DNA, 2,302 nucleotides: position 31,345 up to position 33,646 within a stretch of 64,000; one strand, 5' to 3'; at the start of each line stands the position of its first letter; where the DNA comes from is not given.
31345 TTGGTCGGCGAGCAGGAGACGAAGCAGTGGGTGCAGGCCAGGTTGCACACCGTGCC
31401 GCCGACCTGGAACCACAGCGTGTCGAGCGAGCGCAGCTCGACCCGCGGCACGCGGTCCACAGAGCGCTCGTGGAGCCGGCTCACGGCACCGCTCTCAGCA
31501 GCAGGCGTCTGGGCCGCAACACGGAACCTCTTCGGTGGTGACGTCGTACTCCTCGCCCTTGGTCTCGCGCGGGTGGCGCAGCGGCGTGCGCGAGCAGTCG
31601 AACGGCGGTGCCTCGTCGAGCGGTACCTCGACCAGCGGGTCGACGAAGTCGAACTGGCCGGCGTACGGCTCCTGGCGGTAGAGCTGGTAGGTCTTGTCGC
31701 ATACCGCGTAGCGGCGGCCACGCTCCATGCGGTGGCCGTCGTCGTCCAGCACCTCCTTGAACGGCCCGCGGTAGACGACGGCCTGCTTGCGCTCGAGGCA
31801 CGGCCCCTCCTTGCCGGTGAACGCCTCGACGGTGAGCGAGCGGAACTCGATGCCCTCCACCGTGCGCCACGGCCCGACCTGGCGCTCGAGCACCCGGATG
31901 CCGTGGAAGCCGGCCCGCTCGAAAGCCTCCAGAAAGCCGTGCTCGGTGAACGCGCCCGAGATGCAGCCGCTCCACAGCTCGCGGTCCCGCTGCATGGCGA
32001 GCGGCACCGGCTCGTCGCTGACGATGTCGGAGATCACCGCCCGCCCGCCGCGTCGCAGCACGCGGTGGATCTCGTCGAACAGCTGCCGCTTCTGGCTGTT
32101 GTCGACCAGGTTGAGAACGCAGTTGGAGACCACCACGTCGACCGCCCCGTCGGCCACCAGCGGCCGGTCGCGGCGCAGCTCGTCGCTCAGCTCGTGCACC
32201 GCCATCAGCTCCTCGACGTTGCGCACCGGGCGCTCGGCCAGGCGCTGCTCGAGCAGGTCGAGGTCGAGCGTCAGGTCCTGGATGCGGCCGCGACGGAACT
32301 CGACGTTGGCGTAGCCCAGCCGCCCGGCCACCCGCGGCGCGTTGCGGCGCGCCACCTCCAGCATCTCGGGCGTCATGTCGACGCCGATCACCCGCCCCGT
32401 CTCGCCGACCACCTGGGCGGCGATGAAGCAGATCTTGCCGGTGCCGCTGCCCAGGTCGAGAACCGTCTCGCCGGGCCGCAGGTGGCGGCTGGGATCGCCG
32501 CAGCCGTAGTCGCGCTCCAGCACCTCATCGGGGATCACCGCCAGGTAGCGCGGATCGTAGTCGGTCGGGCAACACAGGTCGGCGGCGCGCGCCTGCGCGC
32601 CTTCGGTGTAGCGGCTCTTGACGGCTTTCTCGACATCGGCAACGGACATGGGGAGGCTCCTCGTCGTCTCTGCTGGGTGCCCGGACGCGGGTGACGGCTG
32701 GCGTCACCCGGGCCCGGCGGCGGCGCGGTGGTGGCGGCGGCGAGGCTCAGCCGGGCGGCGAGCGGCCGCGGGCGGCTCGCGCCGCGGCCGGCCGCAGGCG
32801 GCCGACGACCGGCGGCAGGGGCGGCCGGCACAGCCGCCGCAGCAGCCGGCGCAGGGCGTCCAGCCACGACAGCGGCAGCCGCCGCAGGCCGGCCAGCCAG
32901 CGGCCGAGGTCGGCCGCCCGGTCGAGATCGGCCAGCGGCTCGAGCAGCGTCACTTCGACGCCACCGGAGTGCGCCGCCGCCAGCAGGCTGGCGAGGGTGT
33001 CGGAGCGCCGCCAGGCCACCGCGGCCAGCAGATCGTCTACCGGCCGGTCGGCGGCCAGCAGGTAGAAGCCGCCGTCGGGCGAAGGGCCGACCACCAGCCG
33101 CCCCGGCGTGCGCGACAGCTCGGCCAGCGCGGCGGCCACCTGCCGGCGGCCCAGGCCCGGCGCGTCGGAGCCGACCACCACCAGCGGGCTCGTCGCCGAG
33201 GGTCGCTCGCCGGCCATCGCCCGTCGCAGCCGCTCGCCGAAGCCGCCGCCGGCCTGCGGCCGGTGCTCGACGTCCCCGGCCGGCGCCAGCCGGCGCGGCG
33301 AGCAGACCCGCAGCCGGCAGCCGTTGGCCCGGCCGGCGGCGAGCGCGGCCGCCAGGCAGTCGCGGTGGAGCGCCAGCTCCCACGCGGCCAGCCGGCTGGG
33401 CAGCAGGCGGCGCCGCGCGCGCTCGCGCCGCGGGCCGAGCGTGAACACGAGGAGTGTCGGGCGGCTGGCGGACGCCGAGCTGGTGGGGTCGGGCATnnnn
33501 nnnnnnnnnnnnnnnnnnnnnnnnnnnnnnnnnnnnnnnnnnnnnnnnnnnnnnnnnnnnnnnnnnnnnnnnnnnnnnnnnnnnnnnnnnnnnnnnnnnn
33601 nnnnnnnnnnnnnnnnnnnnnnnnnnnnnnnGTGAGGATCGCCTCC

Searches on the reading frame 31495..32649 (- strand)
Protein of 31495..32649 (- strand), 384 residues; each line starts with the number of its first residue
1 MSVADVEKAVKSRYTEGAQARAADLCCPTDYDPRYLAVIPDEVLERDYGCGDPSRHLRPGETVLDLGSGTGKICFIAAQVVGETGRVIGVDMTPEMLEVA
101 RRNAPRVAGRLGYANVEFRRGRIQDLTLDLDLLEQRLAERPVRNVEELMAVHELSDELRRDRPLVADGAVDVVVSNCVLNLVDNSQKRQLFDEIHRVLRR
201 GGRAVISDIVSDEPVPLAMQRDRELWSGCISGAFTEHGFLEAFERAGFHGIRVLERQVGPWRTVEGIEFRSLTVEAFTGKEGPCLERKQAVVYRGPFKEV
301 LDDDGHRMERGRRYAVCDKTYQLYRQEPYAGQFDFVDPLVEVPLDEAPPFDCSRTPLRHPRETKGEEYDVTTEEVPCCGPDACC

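Call 31: search_protein_families(library=pfam, proteins=[window:31495-32649:-], max_evalue=0.001)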
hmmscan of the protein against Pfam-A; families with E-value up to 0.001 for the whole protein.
window:31495-32649:- (384 aa): 11 families
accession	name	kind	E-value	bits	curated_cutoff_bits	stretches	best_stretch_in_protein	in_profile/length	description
PF13847.12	Methyltransf_31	-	1.8e-28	99.5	27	2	58-127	2-67/145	Methyltransferase domain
PF13649.12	Methyltransf_25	-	5e-18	66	27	2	63-128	1-60/97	Methyltransferase domain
PF08241.18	Methyltransf_11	-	2.1e-16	60.8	21.2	2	64-128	1-56/95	Methyltransferase domain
PF08242.18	Methyltransf_12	-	5.5e-11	43.5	30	1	64-203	1-97/98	Methyltransferase domain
PF01209.24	Ubie_methyltran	-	5.6e-10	39.4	20.1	1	58-131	46-115/233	ubiE/COQ5 methyltransferase family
PF13489.12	Methyltransf_23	-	1.3e-08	35.2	27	1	57-249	20-160/164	Methyltransferase domain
PF01135.25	PCMT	-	3.2e-08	34.1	20.3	1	57-108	71-122/210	Protein-L-isoaspartate(D-aspartate) O-methyltransferase (PCMT)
PF06325.19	PrmA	-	4.2e-07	30.2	22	1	57-212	159-264/296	Ribosomal protein L11 methyltransferase (PrmA)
PF01728.25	FtsJ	-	7.1e-07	29.8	24.1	1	57-177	19-99/181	FtsJ-like methyltransferase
PF02353.26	CMAS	-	0.00017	21.4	27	0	56-102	59-103/273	Mycolic acid cyclopropane synthetase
PF13679.12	Methyltransf_32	-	0.00099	19.5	27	0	60-128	26-94/143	Methyltransferase domain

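Call 41: search_protein_families(library=ncbifam, proteins=[window:31495-32649:-], max_evalue=0.00001)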
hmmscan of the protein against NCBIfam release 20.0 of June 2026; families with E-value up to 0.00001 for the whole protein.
window:31495-32649:- (384 aa): 26 families (the best 25 are shown)
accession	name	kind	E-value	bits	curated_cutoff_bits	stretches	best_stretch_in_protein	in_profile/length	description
NF040538.1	methyl_ArsM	equivalog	2e-97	326.6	500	1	19-323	21-326/356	arsinothricin biosynthesis methyltransferase ArsM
NF008823.0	PRK11873.1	subfamily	4e-60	203.6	263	2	20-129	37-143/272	arsenite methyltransferase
NF041537.1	ArsM_AhpD_UU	exception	1.4e-34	119.4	510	2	30-128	45-141/345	arsenite methyltransferase/AhpD domain selenoprotein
NF047649.1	MTase_UXPK_star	exception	4.7e-34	117.7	460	2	29-127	45-141/283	methyltransferase/UXPK-star double selenoprotein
NF038099.1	AsSugarArsM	exception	2.4e-33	115.7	400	2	165-324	130-298/321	arsenosugar biosynthesis arsenite methyltransferase ArsM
NF041536.1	ArsM_DUF2284_UU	exception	6.6e-30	103.8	575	2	30-129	45-142/459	arsenite methyltransferase/DUF2284 domain selenoprotein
NF045667.1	MTase_DVU1556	equivalog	7.5e-20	71.3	155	1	160-250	75-162/213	DVU_1556 family methyltransferase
NF040539.1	AST_met_ArsM_2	exception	4.3e-18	66.1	240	1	166-254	125-211/262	putative arsinothricin biosynthesis methyltransferase ArsM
NF043040.1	corrin_prot_MT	hypoth_equivalog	1e-14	54.5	180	1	58-106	40-85/216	corrinoid protein-associated methyltransferase CpaM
NF001244.0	PRK00216.1-5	equivalog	2e-13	50.2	216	1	59-145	48-131/236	bifunctional demethylmenaquinone methyltransferase/2-methoxy-6-polyprenyl-1,4-benzoquinol methylase UbiE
NF052510.1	methyltran_MpqE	exception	2.2e-13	50.2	335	1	58-154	45-139/234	methyl-plastoquinone biosynthesis methyltransferase MpqE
NF001556.0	PRK00377.1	equivalog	3.8e-10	39.9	238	1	57-107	38-88/198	cobalt-precorrin-6Y C(15)-methyltransferase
TIGR01934.1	MenG_MenH_UbiE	subfamily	6.5e-10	38.7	158.35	1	59-131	39-105/223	ubiquinone/menaquinone biosynthesis methyltransferase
NF001790.0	PRK00517.3-3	equivalog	5.8e-09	35.7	269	1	55-212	118-229/262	50S ribosomal protein L11 methyltransferase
NF001240.0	PRK00216.1-1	equivalog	2.1e-08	33.5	378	1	56-103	60-107/251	bifunctional demethylmenaquinone methyltransferase/2-methoxy-6-polyprenyl-1,4-benzoquinol methylase UbiE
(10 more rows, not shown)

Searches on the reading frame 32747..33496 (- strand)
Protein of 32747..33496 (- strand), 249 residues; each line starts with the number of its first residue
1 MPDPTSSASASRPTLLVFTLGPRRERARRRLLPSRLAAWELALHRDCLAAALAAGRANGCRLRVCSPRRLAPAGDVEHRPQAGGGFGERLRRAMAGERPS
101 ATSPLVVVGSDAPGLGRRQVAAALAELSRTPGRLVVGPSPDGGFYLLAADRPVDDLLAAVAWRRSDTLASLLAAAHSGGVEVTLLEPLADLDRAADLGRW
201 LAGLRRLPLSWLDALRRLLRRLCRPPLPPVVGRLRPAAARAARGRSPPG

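Call 41: search_protein_families(library=ncbifam, proteins=[window:32747-33496:-], max_evalue=0.00001)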
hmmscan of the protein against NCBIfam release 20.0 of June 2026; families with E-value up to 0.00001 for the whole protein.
window:32747-33496:- (249 aa): 1 family
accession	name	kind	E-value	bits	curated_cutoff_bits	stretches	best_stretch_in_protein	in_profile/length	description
TIGR04282.1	glyco_like_cofC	hypoth_equivalog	2.8e-27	95.7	134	1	15-197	1-189/189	TIGR04282 family arsenosugar biosynthesis glycosyltransferase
